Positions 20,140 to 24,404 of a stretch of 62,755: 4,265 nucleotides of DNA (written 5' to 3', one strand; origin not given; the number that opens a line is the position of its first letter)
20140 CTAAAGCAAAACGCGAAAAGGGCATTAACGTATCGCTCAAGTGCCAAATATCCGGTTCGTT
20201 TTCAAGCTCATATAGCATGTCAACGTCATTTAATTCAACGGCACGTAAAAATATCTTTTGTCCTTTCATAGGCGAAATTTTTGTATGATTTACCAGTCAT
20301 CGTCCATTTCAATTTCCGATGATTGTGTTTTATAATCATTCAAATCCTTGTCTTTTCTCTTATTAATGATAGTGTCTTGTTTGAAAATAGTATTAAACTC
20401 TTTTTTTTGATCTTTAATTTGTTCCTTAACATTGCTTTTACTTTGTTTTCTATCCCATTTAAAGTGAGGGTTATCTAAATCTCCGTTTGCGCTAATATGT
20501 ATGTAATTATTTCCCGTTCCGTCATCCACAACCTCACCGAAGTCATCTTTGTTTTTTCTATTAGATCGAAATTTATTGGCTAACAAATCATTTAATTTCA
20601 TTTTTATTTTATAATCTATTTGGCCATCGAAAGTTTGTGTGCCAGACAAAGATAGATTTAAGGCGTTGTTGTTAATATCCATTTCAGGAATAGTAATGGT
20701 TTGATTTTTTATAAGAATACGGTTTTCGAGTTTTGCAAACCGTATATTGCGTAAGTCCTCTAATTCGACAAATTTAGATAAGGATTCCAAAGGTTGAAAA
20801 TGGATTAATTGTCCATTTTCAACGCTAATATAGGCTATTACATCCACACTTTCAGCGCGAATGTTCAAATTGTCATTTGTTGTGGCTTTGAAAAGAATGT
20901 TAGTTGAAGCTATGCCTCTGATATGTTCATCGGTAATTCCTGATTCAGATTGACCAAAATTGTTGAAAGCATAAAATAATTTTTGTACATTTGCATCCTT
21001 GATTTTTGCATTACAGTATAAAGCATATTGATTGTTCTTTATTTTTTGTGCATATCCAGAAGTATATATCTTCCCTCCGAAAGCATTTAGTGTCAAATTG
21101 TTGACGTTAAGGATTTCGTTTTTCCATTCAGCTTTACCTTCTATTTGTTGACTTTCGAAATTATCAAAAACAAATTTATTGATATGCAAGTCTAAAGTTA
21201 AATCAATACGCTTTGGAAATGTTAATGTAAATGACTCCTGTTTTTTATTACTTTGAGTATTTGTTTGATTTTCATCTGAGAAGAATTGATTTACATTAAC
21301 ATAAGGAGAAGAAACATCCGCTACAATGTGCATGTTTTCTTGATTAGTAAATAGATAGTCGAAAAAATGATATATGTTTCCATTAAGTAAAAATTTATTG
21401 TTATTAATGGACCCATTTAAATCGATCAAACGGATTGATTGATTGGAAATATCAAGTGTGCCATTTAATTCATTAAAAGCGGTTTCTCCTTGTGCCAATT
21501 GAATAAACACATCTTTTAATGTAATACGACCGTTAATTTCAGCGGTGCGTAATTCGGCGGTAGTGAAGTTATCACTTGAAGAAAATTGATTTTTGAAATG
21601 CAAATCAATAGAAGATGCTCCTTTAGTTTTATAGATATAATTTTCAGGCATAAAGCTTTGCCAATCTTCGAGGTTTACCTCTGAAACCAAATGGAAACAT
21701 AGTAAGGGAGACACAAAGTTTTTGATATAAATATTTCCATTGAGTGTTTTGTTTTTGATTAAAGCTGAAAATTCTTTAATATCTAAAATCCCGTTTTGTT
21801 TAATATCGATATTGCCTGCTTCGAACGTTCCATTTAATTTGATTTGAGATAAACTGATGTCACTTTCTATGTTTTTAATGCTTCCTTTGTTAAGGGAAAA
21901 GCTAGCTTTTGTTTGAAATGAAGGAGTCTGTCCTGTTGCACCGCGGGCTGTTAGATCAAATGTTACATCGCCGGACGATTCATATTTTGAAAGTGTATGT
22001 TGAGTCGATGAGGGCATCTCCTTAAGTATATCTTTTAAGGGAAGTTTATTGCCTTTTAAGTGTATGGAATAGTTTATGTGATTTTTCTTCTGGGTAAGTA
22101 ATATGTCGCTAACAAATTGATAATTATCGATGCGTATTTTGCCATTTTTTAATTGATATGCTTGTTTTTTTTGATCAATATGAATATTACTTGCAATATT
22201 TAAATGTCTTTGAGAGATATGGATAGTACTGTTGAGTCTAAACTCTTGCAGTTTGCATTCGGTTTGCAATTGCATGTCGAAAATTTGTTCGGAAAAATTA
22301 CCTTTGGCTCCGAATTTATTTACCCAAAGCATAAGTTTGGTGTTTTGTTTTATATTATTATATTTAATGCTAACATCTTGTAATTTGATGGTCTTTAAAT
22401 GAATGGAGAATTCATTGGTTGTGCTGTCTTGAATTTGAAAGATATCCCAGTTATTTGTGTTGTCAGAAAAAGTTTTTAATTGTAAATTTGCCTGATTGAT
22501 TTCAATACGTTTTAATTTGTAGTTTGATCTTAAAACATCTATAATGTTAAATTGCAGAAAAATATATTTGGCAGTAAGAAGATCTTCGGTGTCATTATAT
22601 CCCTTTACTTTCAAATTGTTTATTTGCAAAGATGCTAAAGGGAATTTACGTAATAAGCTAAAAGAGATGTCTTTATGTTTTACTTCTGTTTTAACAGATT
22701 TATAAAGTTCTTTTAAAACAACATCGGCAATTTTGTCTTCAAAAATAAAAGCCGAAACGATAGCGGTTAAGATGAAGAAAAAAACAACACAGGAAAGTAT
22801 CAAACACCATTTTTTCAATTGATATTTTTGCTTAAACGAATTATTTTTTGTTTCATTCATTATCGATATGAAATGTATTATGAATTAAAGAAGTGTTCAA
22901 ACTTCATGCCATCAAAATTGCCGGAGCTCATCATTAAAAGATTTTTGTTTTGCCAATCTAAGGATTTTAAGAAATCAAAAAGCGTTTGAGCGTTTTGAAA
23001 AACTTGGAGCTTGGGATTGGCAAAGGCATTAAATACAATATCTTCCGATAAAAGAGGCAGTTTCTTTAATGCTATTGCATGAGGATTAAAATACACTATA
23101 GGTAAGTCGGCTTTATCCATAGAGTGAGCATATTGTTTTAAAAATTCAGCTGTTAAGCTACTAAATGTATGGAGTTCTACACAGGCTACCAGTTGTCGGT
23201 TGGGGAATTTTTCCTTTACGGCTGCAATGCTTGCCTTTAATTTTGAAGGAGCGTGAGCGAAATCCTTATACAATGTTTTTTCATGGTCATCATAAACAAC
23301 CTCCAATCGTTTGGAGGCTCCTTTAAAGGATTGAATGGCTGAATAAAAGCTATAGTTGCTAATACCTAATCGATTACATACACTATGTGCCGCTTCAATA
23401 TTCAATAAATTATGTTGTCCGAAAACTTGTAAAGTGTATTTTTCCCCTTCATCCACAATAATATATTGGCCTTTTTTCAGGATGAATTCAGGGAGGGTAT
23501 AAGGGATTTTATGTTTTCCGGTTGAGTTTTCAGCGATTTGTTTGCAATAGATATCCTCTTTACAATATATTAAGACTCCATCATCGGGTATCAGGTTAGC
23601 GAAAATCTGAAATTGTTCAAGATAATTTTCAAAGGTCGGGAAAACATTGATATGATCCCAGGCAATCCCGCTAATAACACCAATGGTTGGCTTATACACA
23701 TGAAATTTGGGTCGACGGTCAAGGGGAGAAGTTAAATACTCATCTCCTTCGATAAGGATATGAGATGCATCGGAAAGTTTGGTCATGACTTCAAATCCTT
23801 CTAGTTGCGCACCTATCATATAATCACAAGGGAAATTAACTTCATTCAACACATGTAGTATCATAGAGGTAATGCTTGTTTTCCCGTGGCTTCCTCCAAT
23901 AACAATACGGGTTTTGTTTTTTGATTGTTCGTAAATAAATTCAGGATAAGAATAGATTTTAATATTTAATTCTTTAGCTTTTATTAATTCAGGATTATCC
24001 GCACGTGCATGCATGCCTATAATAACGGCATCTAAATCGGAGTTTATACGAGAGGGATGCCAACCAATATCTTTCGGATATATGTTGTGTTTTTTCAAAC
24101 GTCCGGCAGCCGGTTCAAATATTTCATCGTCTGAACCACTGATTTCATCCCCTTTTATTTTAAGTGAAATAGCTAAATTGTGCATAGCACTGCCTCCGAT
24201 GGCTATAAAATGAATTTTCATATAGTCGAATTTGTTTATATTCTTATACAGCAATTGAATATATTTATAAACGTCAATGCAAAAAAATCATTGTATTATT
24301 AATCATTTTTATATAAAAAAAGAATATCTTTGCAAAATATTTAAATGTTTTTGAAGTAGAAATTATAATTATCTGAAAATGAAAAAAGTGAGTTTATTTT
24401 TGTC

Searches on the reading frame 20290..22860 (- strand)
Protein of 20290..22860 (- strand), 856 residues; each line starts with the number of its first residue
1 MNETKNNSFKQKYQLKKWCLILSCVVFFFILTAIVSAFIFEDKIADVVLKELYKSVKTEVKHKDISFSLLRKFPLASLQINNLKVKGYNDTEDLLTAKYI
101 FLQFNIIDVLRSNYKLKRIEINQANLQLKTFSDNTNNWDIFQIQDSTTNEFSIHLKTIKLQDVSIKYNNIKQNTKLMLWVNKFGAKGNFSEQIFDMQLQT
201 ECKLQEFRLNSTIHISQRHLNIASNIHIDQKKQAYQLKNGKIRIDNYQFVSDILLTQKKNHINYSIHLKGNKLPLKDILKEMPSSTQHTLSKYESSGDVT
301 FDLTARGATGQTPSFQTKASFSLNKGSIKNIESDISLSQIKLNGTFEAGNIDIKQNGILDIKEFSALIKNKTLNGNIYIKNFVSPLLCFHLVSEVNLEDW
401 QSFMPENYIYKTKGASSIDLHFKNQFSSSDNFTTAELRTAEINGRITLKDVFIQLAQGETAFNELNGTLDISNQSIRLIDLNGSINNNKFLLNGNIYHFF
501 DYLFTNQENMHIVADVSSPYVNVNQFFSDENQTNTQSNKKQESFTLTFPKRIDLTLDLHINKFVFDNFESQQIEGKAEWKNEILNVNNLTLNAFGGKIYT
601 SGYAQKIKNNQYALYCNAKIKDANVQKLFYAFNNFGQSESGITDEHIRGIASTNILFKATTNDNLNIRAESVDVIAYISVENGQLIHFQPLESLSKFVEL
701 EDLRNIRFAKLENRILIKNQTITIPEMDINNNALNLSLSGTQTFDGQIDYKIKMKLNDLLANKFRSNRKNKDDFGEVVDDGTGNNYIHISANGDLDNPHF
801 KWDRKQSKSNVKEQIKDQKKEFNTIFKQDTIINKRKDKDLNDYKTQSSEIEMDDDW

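Call 15: search_protein_families(library=pfam, proteins=[window:20290-22860:-], max_evalue=0.001)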
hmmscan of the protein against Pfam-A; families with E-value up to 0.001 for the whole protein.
window:20290-22860:- (856 aa): 0 families

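Call 74: search_protein_families(library=ncbifam, proteins=[window:20290-22860:-], max_evalue=0.01)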
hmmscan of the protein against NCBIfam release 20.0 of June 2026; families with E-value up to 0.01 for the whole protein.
window:20290-22860:- (856 aa): 1 family
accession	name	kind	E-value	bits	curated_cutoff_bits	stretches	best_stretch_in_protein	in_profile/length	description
TIGR04411.1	T2SS_GspN_Lepto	equivalog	0.00062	19.3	50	0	700-800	181-280/280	type II secretion system protein GspN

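Call 75: search_solved_structures(query=window:20290-22860:-, max_evalue=0.01)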
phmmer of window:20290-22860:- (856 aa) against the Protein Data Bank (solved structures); distinct sequences matched with E-value up to 0.01: 0.
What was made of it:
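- Tried and rejected: It has no family or structure match (calls 74, 75), so I left it open.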

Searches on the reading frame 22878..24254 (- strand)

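Call 15: search_protein_families(library=pfam, proteins=[window:22878-24254:-], max_evalue=0.001)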
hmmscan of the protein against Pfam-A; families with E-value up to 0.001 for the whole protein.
window:22878-24254:- (458 aa): 3 families
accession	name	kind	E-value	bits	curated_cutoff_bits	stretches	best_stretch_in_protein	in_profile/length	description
PF08245.18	Mur_ligase_M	-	6.5e-13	49.5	24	1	119-291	1-198/200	Mur ligase middle domain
PF01225.30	Mur_ligase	-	1.5e-09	38.5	21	1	13-113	1-93/95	Mur ligase family, catalytic domain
PF02875.26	Mur_ligase_C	-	1.3e-05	26.5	28.4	1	316-427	2-109/127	Mur ligase, glutamate ligase domain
